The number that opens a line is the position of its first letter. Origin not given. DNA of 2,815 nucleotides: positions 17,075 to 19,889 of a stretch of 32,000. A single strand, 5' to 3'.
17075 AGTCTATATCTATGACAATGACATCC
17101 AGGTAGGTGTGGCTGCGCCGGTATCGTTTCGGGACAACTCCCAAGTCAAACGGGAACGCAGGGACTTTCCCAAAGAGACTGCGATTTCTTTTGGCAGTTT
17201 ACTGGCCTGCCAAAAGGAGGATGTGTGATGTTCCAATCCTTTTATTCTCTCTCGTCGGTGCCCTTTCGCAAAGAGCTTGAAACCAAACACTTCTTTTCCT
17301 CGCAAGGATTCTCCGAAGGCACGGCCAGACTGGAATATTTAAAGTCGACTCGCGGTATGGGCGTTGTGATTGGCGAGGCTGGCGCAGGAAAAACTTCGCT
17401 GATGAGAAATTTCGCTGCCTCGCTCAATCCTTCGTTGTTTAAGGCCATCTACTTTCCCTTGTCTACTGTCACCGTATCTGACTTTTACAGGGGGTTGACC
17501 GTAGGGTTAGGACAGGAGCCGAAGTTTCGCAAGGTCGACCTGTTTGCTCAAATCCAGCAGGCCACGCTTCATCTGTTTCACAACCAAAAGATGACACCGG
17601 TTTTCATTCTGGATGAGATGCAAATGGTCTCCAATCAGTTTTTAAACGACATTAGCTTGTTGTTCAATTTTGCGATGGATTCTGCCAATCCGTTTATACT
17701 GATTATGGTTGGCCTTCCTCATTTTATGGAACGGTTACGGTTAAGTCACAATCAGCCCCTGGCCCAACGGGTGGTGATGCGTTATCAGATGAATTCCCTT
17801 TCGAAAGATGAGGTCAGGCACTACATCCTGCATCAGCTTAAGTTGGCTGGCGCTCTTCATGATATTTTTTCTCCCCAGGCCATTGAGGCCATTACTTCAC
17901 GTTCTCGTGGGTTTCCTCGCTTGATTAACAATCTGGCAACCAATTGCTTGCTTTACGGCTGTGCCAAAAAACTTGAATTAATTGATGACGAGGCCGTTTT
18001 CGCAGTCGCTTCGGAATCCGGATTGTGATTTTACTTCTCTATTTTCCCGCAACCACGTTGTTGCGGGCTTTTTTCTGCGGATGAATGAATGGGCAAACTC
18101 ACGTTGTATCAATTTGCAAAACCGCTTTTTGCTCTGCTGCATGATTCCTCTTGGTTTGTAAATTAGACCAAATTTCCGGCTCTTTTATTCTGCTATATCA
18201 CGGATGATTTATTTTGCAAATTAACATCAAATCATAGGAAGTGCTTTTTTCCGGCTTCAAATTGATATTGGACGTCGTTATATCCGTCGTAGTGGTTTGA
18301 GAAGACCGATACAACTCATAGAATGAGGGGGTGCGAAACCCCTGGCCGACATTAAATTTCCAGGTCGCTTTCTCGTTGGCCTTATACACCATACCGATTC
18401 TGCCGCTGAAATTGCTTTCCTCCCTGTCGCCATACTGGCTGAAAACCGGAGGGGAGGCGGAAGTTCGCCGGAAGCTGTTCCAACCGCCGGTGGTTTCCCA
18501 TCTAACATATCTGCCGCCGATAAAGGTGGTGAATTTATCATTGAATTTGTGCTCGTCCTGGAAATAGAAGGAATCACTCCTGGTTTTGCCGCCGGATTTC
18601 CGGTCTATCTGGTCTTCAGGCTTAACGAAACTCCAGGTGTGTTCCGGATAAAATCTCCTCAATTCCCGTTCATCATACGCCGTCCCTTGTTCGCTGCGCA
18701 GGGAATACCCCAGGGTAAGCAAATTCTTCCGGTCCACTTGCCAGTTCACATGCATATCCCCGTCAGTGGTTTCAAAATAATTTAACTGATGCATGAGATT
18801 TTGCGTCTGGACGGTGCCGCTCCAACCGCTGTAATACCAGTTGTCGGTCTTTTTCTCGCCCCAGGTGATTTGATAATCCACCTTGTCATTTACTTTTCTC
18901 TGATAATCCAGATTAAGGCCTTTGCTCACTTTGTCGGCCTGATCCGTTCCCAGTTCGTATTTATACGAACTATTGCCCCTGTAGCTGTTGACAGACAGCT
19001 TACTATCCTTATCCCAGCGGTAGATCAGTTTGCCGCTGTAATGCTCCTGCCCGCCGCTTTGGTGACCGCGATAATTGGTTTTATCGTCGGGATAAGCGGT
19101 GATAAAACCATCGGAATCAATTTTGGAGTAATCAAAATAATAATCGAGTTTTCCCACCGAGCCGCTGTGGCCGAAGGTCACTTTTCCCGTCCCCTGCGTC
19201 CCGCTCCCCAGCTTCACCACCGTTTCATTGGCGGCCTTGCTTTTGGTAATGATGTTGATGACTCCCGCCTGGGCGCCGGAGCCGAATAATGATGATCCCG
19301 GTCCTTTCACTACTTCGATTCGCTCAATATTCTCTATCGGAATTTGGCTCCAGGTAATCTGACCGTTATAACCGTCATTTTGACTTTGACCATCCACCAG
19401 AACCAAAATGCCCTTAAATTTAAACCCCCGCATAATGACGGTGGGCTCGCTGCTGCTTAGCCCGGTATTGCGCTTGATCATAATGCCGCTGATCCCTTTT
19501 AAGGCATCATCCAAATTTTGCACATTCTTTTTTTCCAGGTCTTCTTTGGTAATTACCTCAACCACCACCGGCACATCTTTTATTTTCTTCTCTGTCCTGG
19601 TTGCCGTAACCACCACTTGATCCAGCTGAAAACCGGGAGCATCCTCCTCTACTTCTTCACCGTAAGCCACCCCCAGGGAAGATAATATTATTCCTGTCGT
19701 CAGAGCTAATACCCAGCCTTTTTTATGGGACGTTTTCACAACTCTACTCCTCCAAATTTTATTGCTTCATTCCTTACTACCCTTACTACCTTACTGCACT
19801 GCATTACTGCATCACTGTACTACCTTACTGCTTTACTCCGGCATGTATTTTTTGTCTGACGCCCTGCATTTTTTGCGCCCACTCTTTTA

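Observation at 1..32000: Two tandem paralogous CobN-chelatase / TonB-receptor / exporter modules: candidate envelope-spanning metallo-tetrapyrrole processing system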

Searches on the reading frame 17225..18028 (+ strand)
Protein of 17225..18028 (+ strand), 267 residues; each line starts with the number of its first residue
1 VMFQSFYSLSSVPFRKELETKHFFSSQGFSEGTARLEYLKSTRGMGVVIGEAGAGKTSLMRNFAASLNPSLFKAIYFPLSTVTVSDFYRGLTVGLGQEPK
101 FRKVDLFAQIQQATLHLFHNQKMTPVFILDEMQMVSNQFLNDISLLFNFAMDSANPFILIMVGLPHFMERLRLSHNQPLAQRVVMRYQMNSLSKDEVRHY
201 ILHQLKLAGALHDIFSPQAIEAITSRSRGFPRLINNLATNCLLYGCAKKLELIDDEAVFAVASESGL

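Call 14: search_protein_families(library=pfam, proteins=[window:17225-18028:+])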
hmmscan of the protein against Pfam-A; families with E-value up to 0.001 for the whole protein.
window:17225-18028:+ (267 aa): 5 families
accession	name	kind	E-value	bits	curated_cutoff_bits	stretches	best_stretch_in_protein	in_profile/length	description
PF13401.12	AAA_22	-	1.3e-24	87.4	27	1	41-171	3-130/130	AAA domain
PF13191.12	AAA_16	-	1.1e-06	29.7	32.6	1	43-160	23-137/167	AAA ATPase domain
PF13604.12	AAA_30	-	5.9e-05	23.3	27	1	37-142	12-107/191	AAA domain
PF12780.13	AAA_8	-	0.00028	20.7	25.6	0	116-241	75-186/259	P-loop containing dynein motor region D4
PF01637.24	ATPase_2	-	0.00053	20.3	33.2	0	42-148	19-137/225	ATPase domain predominantly from Archaea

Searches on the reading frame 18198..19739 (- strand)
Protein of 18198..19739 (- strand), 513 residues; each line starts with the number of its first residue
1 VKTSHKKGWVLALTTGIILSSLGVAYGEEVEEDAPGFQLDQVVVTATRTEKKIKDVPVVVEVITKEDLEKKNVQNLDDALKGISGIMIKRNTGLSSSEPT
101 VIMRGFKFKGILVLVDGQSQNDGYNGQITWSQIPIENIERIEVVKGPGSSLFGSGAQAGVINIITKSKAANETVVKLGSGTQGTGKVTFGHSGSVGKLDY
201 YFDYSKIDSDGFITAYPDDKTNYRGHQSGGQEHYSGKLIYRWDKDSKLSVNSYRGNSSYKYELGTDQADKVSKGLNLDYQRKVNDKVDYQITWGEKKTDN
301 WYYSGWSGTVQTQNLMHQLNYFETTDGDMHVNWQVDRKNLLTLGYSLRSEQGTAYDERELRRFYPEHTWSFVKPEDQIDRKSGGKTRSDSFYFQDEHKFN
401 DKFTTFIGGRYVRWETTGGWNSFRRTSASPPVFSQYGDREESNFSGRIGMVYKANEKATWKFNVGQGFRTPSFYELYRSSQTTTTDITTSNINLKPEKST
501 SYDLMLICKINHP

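Call 6: search_protein_families(library=pfam, proteins=[window:18198-19739:-])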
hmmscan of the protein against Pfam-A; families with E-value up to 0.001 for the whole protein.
window:18198-19739:- (513 aa): 2 families
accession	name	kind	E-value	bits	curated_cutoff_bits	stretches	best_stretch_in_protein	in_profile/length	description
PF07715.20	Plug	-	1.5e-28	99.8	23.9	1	53-160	2-107/107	TonB-dependent Receptor Plug Domain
PF00593.30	TonB_dep_Rec_b-barrel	-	1.3e-22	81.7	27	1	219-504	36-277/436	TonB dependent receptor-like, beta-barrel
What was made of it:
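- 18227..19739 (-): N-terminal fragment of receptor 2 (plug plus the first part of the barrel). Plug and barrel profile positions 36-277 (call 6).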
